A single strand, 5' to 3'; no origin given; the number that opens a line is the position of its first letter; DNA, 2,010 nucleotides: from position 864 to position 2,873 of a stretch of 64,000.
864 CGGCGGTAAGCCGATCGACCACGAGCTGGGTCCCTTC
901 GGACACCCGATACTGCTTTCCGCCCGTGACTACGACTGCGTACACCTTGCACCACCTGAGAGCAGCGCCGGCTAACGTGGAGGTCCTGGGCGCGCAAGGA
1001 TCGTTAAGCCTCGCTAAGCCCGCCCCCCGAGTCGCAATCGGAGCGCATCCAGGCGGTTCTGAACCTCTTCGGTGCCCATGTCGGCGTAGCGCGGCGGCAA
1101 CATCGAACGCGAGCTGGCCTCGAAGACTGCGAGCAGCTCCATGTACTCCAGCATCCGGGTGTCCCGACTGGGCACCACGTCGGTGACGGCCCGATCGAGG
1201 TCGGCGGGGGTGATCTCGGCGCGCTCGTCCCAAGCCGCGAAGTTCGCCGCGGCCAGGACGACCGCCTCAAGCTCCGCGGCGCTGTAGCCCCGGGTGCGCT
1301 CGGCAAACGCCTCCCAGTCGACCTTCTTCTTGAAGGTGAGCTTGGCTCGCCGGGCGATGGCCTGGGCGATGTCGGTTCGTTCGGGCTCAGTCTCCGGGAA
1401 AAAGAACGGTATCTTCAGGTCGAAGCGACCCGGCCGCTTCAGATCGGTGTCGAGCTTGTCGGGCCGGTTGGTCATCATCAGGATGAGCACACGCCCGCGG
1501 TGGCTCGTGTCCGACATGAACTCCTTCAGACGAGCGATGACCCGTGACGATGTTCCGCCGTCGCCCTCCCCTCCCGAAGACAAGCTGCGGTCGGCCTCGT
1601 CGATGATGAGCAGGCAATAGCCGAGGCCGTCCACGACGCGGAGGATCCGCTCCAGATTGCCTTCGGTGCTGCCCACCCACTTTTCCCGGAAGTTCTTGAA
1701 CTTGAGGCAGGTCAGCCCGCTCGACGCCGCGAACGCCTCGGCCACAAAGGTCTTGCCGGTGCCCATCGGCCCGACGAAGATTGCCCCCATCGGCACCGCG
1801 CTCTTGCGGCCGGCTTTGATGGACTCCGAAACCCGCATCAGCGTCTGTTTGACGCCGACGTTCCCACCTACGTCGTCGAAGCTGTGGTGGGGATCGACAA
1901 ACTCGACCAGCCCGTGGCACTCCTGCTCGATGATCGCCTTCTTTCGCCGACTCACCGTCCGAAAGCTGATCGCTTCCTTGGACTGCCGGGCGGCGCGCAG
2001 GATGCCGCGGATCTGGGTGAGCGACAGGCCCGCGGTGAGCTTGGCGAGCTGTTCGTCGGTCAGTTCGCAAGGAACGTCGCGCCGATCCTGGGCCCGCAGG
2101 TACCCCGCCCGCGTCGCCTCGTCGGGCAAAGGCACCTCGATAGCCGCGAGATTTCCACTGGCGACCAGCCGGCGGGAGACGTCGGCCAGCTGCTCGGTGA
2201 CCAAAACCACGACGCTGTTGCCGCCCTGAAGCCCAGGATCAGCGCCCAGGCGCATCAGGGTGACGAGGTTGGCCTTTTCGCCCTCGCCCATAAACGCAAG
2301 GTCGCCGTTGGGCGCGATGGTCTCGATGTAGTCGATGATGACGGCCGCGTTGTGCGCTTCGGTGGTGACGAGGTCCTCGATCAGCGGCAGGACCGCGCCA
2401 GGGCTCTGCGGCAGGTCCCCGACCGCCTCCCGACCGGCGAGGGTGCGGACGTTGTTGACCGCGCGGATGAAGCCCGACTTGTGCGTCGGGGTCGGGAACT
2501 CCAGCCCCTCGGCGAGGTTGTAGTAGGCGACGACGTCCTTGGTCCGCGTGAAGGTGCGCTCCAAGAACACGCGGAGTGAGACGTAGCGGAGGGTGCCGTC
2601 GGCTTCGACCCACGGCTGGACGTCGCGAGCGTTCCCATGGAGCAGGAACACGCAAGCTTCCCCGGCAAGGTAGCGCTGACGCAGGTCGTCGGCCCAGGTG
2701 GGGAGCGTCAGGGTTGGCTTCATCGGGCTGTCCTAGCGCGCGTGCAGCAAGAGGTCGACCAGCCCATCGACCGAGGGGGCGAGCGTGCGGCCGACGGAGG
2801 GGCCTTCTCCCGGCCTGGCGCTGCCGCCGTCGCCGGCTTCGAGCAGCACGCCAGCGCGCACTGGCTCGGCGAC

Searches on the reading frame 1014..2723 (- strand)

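Call 6: search_protein_families(library=pfam, proteins=[window:1014-2723:-])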
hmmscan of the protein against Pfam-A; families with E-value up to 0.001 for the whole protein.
window:1014-2723:- (569 aa): 3 families
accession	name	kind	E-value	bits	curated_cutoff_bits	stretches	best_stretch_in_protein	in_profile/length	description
PF00004.35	AAA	-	6.8e-27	94.9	21.2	1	315-440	2-129/131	ATPase family associated with various cellular activities (AAA)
PF17862.7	AAA_lid_3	-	9.3e-10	38.3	27.2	1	468-510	2-44/45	AAA+ lid domain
PF13401.12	AAA_22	-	4.4e-05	24.2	27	0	353-419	68-124/130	AAA domain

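Call 7: search_protein_families(library=ncbifam, proteins=[window:1014-2723:-])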
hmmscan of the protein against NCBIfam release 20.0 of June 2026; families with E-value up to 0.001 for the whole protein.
window:1014-2723:- (569 aa): 11 families
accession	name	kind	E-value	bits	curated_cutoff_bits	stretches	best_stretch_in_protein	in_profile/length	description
TIGR01243.1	CDC48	subfamily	9.8e-32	110.1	802.65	1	311-493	212-393/733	CDC48 family AAA ATPase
TIGR01242.2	TIGR01242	subfamily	5.2e-29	101.3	500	1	310-519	147-358/362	proteasome-activating nucleotidase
NF003069.1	PRK03992.1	subfamily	2.7e-28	99.2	500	1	310-519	164-375/379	proteasome-activating nucleotidase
TIGR01241.2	FtsH_fam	equivalog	5.6e-28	98.1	600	1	279-518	158-404/598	ATP-dependent zinc metalloprotease FtsH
NF047748.1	PrtsmActNtasePan1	equivalog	2.8e-25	89.2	750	1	310-516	181-389/405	proteasome-activating nucleotidase Pan1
NF047747.1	PrtsmActNtasePan2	equivalog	3.9e-25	88.9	700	1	310-514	184-390/397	proteasome-activating nucleotidase Pan2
NF008004.0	PRK10733.1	equivalog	2.9e-20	71.8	1008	1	303-517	179-393/644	ATP-dependent zinc metalloprotease FtsH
NF041006.2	cell_div_CdvC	equivalog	3.5e-16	59.1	650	1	278-492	98-318/370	cell division protein CdvC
NF042959.1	IteA_antiphage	equivalog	6.2e-12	45.3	510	1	309-510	123-318/367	anti-phage ATPase IteA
TIGR03689.1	pup_AAA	equivalog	3.3e-06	26.1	504.75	1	310-448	215-370/512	proteasome ATPase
TIGR03922.1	T7SS_EccA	equivalog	0.00044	18.9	466.65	1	314-378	315-385/557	type VII secretion AAA-ATPase EccA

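Call 13: search_protein_families(library=padloc, proteins=[window:1014-2723:-], max_evalue=0.01)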
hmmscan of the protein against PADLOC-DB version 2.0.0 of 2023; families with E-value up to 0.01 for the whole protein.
window:1014-2723:- (569 aa): 5 families
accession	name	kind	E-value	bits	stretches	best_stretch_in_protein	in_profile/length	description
PDLC02196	IetA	-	2.3e-13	48.3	1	311-516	122-321/374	-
PDLC04232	IetA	-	4.7e-11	40.7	1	315-490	120-290/330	-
PDLC00914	TRIP13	-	1.6e-07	29.1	1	369-520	144-296/302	TRIP13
PDLC02195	IetA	-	1.2e-06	26.1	1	315-503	141-323/395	-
PDLC04231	IetA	-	0.00022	19.1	1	315-444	121-248/262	-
